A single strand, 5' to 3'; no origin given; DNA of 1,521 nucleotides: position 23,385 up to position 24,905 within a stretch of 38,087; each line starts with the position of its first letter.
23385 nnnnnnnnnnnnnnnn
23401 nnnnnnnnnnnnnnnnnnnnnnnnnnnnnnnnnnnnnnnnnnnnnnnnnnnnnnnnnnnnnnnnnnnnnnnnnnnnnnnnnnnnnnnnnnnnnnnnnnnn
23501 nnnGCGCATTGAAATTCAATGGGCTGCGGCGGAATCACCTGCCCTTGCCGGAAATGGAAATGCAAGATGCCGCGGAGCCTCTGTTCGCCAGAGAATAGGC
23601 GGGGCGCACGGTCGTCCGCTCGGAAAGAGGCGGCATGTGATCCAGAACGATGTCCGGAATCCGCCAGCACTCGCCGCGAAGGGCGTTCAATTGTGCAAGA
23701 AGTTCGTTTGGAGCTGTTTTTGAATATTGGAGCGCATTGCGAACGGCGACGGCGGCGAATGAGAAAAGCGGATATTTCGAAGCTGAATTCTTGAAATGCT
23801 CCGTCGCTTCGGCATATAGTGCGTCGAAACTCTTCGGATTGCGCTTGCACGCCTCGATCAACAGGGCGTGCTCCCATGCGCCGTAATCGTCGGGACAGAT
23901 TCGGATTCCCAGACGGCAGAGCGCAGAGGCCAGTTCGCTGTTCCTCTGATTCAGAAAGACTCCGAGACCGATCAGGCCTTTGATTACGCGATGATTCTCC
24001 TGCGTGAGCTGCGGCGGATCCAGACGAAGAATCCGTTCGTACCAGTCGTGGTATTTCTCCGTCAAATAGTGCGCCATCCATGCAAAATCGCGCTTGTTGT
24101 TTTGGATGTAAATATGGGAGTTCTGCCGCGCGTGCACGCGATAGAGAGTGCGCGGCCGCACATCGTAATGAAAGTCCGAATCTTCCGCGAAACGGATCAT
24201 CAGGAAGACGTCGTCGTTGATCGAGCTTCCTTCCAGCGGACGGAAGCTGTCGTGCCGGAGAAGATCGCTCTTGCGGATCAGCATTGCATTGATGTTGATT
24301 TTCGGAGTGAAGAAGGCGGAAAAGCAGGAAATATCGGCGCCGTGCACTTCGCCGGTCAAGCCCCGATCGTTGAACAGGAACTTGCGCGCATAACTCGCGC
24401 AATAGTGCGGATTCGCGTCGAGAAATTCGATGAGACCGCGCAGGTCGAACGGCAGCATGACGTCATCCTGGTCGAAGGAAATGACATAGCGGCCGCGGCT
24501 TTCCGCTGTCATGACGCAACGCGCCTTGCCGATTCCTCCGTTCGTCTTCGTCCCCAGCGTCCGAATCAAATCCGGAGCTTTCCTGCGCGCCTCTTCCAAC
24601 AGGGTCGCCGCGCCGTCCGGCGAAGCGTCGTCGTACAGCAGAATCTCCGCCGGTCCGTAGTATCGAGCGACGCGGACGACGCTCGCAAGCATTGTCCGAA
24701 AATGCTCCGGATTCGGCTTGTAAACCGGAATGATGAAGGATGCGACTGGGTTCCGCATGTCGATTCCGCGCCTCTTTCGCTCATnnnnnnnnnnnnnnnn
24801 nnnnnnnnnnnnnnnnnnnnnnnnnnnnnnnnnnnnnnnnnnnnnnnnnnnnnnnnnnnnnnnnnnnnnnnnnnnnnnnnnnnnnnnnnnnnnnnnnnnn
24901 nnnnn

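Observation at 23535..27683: Orphan TibC/Aah-type protein O-heptosyltransferase in one operon with an HprK-like kinase and a GT2, with no autotransporter or lasso-peptide genes nearby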

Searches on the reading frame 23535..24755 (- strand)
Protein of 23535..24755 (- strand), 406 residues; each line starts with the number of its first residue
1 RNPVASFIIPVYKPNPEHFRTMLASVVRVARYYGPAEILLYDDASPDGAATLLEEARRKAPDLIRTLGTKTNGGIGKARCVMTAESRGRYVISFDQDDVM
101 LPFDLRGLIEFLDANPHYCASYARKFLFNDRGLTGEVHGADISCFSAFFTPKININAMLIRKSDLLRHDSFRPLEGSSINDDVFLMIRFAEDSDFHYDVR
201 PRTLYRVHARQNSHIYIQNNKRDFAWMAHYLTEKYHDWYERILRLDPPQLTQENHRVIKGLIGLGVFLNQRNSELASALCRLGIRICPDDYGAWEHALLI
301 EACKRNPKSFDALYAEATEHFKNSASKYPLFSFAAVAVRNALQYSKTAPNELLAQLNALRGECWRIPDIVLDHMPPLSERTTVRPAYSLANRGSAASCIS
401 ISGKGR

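Call 3: search_protein_families(library=pfam, proteins=[window:23535-24755:-], max_evalue=0.01)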
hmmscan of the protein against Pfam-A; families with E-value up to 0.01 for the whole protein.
window:23535-24755:- (406 aa): 2 families
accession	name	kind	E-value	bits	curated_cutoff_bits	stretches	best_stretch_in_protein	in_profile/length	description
PF00535.33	Glycos_transf_2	-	7.7e-16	58.9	23.3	1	6-136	1-127/168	Glycosyl transferase family 2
PF13428.12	TPR_14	-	0.0023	18.9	23.5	0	267-296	11-40/44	Tetratricopeptide repeat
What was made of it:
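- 23535..24755 (-): GT2 (GT-A) glycosyltransferase with a helical, TPR-like C-terminal half. It is the conserved partner of clade-1 BAHTs. PF00535 scores 58.9 bits (call 3).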

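Call 4: search_protein_families(library=ncbifam, proteins=[window:23535-24755:-], max_evalue=0.01)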
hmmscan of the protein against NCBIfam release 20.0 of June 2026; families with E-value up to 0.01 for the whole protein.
window:23535-24755:- (406 aa): 10 families
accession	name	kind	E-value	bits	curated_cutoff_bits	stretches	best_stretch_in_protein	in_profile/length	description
NF053739.1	GlytfEpsEBac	equivalog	5.2e-10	38.7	450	1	6-211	4-206/265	glycosyltransferase EpsE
NF047683.1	TeichurnBiosyTuaG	equivalog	1.5e-08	34.6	400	1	2-123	5-121/252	teichuronic acid biosynthesis protein TuaG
NF007482.0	PRK10073.1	equivalog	1.4e-07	30.8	423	1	4-130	7-128/334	glycosyltransferase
TIGR03937.1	PgaC_IcaA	equivalog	2.3e-05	23.5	422.3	1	3-122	45-160/407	poly-beta-1,6-N-acetyl-D-glucosamine synthase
TIGR03111.1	glyc2_xrt_Gpos1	hypoth_equivalog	0.00015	20.7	363.95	1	3-120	49-164/439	TIGR03111 family XrtG-associated glycosyltransferase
NF041875.1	EPS_EpsD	equivalog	0.00064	19.2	370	1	7-98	3-90/325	exopolysaccharide biosynthesis glycosyltransferase EpsD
NF050050.1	ProtGlycPglI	equivalog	0.0011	18.4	500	1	3-139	2-133/306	GalNAc(5)-diNAcBac-PP-undecaprenol beta-1,3-glucosyltransferase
TIGR04242.1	nodulat_NodC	equivalog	0.0018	17.3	550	1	3-100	48-144/395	chitooligosaccharide synthase NodC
NF007986.1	PRK10714.1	equivalog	0.0021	17.1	529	1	6-108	9-111/316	undecaprenyl-phosphate 4-deoxy-4-formamido-L-arabinose transferase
TIGR04440.1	glyco_TIGR04440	domain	0.0089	15.8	70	0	87-132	81-126/215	TIGR00180 family glycosyltransferase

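Call 61: search_solved_structures(query=window:23535-24755:-, max_evalue=0.01, show_alignments=1)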
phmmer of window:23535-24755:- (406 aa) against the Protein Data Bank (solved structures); distinct sequences matched with E-value up to 0.01: 6.
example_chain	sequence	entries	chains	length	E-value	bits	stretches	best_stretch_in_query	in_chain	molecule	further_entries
5tze_C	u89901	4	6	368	4.1e-06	29.2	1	6-191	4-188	Glycosyl transferase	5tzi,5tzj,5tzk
5tz8_A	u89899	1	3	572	8.8e-06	28.1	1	6-190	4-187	Glycosyl transferase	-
5hea_A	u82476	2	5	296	7.6e-05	25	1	4-112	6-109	Putative glycosyltransferase (GalT1)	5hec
8bz8_A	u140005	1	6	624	0.0011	21.1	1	6-109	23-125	Glycosyltransferase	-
8bz4_A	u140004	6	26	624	0.0012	21.1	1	6-109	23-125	Glycosyltransferase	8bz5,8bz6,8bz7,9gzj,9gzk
3bcv_A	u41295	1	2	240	0.005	19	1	3-100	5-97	Putative glycosyltransferase protein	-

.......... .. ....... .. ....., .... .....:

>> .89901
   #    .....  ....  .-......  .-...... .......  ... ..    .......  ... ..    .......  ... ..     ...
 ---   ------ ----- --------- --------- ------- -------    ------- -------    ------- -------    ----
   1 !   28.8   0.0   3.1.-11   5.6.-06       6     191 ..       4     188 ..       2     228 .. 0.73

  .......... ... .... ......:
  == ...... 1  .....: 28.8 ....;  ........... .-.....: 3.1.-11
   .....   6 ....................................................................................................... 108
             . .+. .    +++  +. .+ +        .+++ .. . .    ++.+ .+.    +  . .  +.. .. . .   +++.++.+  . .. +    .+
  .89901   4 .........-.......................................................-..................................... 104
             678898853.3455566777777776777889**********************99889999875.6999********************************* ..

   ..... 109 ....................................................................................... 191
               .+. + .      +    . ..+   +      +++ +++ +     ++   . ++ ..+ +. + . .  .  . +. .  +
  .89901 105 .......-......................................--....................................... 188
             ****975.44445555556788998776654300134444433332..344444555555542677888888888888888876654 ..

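Call 73: predict_structure(alignment_id=A5)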
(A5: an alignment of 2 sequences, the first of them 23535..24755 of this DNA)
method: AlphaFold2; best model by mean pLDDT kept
length: 406 residues; sequences in the alignment: 2
mean_pLDDT: 39.9   pTM: 0.37
mean pLDDT of the five models: 39.9, 38.9, 37.2, 37.0, 36.5
residues with pLDDT >= 90: 1; 70-90: 41; 50-70: 68; < 50: 296
segments of 3 or more residues with pLDDT < 50: 1-45, 59-235, 326-334, 344-406
pLDDT, mean of each block of 10 residues (from residue 1): 34 43 44 40 47 51 42 35 30 22 31 31 23 25 24 22 23 23 22 20 23 24 27 52 82 61 57 70 78 62 68 80 52 50 45 36 31 31 23 25 25
secondary structure, 60 per line:
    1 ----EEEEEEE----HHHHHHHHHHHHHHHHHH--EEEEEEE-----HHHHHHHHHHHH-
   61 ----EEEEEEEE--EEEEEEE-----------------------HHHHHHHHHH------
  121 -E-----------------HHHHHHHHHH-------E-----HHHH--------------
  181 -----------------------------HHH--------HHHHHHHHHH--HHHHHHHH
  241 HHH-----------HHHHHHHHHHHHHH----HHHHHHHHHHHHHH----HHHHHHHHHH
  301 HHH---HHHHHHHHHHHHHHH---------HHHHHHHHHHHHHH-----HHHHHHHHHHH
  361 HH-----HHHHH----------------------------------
elements in order: E5-11 H16-33 E36-42 H48-59 E65-72 E75-81 H105-114 H140-149 H163-166 H221-230 H233-243 H255-268 H273-286 H291-303 H307-321 H331-344 H350-362 H368-372
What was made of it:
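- On Glycocin-type (SunS-like) peptide glycosyltransferases: The AF2 model was too poor (pLDDT 40) for a fold search (call 73).
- Checked: The tail is helical with a weak TPR signal (calls 3, 73).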

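Call 77: search_solved_structures(query=A6, max_evalue=0.1, show_alignments=0)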
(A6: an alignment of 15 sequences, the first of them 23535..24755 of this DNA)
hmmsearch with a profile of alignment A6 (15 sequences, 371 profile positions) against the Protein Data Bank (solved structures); distinct sequences matched with E-value up to 0.1: 33.
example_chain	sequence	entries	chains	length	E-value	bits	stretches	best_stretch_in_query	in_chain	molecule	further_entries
5hea_A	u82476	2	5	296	3.8e-13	52.5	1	2-105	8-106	Putative glycosyltransferase (GalT1)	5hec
3bcv_A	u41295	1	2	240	6.9e-11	45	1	2-95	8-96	Putative glycosyltransferase protein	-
5tze_C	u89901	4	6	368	1e-09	41.2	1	2-111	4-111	Glycosyl transferase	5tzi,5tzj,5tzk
5tz8_A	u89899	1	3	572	2e-09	40.2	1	2-111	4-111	Glycosyl transferase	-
2z87_A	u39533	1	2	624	2.9e-09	39.7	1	2-102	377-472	Chondroitin synthase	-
2z86_A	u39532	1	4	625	2.9e-09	39.7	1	2-102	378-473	Chondroitin synthase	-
8bz8_A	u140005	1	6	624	2.4e-08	36.7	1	2-107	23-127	Glycosyltransferase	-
8bz4_A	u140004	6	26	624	2.4e-08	36.7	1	2-107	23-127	Glycosyltransferase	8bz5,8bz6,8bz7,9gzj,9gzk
3l7j_A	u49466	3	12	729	3.5e-08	36.1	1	2-96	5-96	Teichoic acid biosynthesis protein F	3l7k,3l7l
3l7m_A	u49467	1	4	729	3.5e-08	36.1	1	2-96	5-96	Teichoic acid biosynthesis protein F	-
3l7i_A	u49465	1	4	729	3.5e-08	36.1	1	2-96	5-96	Teichoic acid biosynthesis protein F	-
6p61_A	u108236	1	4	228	2.7e-07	33.2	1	2-127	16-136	Glycosyltransferase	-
6h1j_A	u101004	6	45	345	2.7e-06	29.9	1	2-96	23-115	Probable ss-1,3-N-acetylglucosaminyltransferase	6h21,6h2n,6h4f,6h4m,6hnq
8vh7_A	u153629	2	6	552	3.6e-05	26.2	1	12-114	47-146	Heparosan synthase B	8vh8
8viw_A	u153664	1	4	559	3.7e-05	26.2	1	12-114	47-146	Heparosan synthase B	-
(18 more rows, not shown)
